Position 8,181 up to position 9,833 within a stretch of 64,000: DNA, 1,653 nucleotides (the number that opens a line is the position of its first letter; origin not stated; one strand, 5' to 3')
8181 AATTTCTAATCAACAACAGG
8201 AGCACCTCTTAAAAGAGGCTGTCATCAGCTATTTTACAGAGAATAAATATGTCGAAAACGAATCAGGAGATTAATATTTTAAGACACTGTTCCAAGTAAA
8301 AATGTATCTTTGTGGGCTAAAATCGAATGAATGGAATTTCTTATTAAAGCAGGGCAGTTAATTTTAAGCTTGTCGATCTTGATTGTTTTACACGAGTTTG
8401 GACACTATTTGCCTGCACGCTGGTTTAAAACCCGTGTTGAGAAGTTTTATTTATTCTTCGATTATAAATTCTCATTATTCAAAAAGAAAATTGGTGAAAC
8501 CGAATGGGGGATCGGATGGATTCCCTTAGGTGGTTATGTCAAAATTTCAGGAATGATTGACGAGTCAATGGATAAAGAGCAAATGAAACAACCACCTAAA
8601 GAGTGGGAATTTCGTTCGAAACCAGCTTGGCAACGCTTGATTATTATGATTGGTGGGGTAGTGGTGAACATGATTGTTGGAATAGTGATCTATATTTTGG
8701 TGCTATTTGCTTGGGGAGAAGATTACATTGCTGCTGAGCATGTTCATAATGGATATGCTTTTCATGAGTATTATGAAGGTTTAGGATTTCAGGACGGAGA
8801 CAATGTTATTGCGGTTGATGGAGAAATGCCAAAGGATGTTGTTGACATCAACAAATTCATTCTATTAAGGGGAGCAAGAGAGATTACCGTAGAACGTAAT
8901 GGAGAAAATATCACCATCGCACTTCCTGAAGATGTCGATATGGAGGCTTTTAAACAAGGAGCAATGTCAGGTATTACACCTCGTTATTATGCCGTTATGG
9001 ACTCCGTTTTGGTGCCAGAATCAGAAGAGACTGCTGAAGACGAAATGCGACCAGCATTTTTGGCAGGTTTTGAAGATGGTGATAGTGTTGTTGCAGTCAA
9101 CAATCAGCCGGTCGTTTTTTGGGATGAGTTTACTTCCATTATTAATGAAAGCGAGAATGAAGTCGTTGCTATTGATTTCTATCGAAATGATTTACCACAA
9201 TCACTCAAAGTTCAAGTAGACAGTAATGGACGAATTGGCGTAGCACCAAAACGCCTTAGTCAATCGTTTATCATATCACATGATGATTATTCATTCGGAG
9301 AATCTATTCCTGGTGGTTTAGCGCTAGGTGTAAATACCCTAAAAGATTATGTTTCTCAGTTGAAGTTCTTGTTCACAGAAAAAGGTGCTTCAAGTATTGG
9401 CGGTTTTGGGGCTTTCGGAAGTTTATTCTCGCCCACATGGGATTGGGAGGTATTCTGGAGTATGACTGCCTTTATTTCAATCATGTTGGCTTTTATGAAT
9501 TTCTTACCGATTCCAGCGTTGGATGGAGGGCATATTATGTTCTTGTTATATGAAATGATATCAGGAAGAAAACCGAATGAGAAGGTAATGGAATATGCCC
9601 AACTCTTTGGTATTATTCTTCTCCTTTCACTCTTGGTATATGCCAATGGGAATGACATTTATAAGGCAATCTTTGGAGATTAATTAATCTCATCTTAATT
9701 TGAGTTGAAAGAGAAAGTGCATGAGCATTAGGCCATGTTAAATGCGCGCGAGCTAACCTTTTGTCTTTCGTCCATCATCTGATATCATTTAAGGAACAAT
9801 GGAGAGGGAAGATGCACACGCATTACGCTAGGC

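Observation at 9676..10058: Structured 95-bp tandem array with its own promoter: candidate multimeric non-coding RNA system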

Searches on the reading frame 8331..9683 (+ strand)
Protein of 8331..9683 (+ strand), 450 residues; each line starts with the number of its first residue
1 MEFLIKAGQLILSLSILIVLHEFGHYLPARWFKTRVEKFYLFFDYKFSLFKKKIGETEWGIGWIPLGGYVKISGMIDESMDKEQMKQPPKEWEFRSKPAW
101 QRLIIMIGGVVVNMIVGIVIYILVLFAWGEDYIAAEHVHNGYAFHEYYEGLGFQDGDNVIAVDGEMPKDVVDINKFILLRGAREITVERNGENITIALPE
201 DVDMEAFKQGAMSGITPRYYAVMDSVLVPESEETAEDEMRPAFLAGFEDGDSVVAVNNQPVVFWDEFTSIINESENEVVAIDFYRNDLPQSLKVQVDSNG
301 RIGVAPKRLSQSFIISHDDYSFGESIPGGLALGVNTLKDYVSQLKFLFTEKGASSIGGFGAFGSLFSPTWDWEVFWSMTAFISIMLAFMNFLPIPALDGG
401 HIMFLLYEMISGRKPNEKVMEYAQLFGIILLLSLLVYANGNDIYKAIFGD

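Call 11: search_protein_families(library=pfam, proteins=[window:8331-9683:+])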
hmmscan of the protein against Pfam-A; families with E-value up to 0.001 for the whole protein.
window:8331-9683:+ (450 aa): 5 families
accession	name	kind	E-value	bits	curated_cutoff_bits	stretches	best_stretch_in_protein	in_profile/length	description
PF02163.28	Peptidase_M50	-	5e-50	170.3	27.2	1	10-434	2-221/221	Peptidase family M50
PF13180.12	PDZ_2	-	2.5e-05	24.9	27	0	239-296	22-80/80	PDZ domain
PF21558.3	Pept_S41_N_bact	-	3.9e-05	23.9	27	0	150-174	17-41/87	Bacteroidetes, Peptidase, S41 family, N-terminal domain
PF17820.7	PDZ_6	-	6.9e-05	23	27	0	241-283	10-52/54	PDZ domain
PF14685.13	PDZ_Tricorn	-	0.00034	21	25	0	149-189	36-76/88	Tricorn protease PDZ domain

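Call 12: find_encoding_contigs(protein=window:8331-9683:+, flank=6000, max_places=10)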
Protein window:8331-9683:+ (450 aa): 22 contigs read that carry it; 10 places shown.
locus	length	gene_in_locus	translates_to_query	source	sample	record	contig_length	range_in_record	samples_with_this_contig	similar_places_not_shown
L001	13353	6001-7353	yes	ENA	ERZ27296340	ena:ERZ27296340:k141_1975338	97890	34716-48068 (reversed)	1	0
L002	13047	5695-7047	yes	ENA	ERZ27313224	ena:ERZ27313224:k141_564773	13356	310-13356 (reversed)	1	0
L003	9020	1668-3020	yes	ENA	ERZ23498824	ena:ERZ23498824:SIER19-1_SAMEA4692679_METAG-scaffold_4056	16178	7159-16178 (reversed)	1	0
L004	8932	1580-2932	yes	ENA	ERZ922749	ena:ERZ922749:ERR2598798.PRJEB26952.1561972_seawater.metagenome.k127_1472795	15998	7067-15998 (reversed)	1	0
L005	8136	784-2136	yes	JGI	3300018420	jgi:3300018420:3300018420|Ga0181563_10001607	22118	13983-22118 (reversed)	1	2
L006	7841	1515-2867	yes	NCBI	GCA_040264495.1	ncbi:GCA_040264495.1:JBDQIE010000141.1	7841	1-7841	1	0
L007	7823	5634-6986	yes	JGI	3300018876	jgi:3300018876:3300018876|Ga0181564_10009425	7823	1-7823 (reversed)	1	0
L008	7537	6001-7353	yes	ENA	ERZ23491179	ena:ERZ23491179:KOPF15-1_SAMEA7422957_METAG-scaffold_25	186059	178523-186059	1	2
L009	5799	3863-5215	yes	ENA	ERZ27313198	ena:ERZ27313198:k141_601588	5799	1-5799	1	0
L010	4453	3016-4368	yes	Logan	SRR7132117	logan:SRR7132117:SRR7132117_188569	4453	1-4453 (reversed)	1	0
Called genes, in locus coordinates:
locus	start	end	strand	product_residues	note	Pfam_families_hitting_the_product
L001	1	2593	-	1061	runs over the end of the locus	PF18962:Por_Secre_tail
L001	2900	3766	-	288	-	PF16881:LIAS_N, PF04055:Radical_SAM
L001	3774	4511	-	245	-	-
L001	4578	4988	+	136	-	PF02566:OsmC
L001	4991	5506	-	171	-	PF02674:Colicin_V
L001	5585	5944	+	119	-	-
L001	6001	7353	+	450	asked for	PF02163:Peptidase_M50, PF13180:PDZ_2 (faint)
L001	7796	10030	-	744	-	PF07676:PD40, PF13620:CarboxypepD_reg (faint), PF00691:OmpA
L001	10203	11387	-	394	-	-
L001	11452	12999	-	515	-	PF00772:DnaB, PF03796:DnaB_C, PF06745:ATPase (weak), PF13481:AAA_25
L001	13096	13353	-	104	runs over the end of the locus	-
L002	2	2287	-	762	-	?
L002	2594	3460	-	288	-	PF16881:LIAS_N, PF04055:Radical_SAM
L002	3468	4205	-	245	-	-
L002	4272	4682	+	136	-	PF02566:OsmC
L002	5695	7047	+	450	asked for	PF02163:Peptidase_M50, PF13180:PDZ_2 (faint)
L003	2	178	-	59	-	?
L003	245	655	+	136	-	PF02566:OsmC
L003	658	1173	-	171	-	PF02674:Colicin_V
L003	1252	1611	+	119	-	-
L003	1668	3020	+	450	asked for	PF02163:Peptidase_M50, PF13180:PDZ_2 (faint)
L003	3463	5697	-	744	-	PF07676:PD40, PF13620:CarboxypepD_reg (faint), PF00691:OmpA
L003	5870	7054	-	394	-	-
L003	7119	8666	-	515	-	PF00772:DnaB, PF03796:DnaB_C, PF06745:ATPase (weak), PF13481:AAA_25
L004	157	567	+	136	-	PF02566:OsmC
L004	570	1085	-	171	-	PF02674:Colicin_V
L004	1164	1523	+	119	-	-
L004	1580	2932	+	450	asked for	PF02163:Peptidase_M50, PF13180:PDZ_2 (faint)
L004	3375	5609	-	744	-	PF07676:PD40, PF13620:CarboxypepD_reg (faint), PF00691:OmpA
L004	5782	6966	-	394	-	-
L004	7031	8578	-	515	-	PF00772:DnaB, PF03796:DnaB_C, PF06745:ATPase (weak), PF13481:AAA_25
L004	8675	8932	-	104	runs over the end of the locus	-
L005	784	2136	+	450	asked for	PF02163:Peptidase_M50, PF13180:PDZ_2 (faint)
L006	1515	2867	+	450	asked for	PF02163:Peptidase_M50, PF13180:PDZ_2 (faint)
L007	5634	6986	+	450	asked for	PF02163:Peptidase_M50, PF13180:PDZ_2 (faint)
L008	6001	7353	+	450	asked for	PF02163:Peptidase_M50, PF13180:PDZ_2 (faint)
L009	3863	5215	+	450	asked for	PF02163:Peptidase_M50, PF13180:PDZ_2 (faint)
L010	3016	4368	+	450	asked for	PF02163:Peptidase_M50, PF13180:PDZ_2 (faint)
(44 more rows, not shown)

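Call 21: find_related_loci(query=window:8331-9683:+, collection=genome_contigs, flank=5000)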
Query window:8331-9683:+ (450 aa) in genome_contigs; peptide patterns used: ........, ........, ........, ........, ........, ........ (x = any residue, [..] = any of these).
600 stretches matched a pattern (row limit reached: there are more); 593 encode a relative of the query (tblastn E <= 1e-3); the best 80 are kept; 80 distinct loci.
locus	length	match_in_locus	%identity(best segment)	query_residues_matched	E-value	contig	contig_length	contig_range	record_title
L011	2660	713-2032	56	1-449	4e-176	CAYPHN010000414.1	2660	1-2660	MAG TPA_asm: uncultured Flavobacteriaceae bacterium isolate SRP215229_co1_8 genome assembly, contig: NODE_34033_length_2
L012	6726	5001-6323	58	2-448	6e-164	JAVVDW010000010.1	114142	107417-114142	MAG: Flavobacteriaceae bacterium isolate TamC13-05 NODE_10_length_114142_cov_22.056468, whole genome shotgun sequence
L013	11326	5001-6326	55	1-449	2e-158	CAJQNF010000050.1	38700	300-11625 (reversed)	MAG: uncultured Flavobacteriaceae bacterium isolate 10_20180412_Bin_METABAT_133_sub_1_1 genome assembly, contig: c_00000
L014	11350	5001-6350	55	3-448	1e-158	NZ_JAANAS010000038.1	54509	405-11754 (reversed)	Psychroflexus maritimus strain C1 scaffold_19_length_54509, whole genome shotgun sequence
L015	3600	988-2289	56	1-445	1e-163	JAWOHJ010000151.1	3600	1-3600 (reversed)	MAG: Lutibacter sp. isolate CWP4-2.bin.48 k191_3210399, whole genome shotgun sequence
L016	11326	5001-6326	54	1-449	1e-156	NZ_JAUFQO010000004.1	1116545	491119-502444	Lutimonas halocynthiae strain CECT 8444 velvet_auto_105_4, whole genome shotgun sequence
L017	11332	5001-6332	52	1-448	6e-155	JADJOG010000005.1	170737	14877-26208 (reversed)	MAG: Flavobacteriales bacterium isolate Fred_18-Q3-R57-64_BAT3C.352 tig00016122-10-1709230, whole genome shotgun sequenc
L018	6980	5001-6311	54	3-448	6e-155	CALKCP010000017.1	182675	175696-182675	MAG: uncultured Ulvibacter sp. isolate S3_Bin_METABAT__77_1 genome assembly, contig: c_000000562588, whole genome shotgu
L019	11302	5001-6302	54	3-448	2e-154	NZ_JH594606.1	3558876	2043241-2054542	Gillisia limnaea DSM 15749 Gilliscaffold_2, whole genome shotgun sequence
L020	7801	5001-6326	55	1-449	1e-153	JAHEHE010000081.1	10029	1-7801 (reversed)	MAG: Flavobacteriaceae bacterium isolate Ww435 NODE_17130_length_10029_cov_5.764937, whole genome shotgun sequence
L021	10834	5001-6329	53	1-449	2e-153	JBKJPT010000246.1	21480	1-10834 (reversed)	MAG: Flavobacteriales bacterium isolate ant_bin.469 k117_2562830, whole genome shotgun sequence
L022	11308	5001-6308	55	1-447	2e-153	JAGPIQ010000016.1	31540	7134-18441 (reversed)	MAG: Lutibacter sp. isolate Gw_SlPrim_bin_184 Gw_SlPrim_1051_length_31540_cov_8.092700, whole genome shotgun sequence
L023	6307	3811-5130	53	1-449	7e-154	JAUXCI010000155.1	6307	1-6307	MAG: Flavobacteriaceae bacterium isolate CSMAG_2821 CSMAG_2821_k117_861394_length_6307_cov_19.0000, whole genome shotgun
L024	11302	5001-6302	53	3-448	1e-152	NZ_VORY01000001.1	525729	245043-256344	Gillisia hiemivivida strain IC154 NODE_1_length_525729_cov_198.217, whole genome shotgun sequence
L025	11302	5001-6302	55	1-445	4e-152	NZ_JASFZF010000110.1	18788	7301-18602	MAG: Lutibacter sp. isolate MAY_MAG_00018 ALL_000000002582, whole genome shotgun sequence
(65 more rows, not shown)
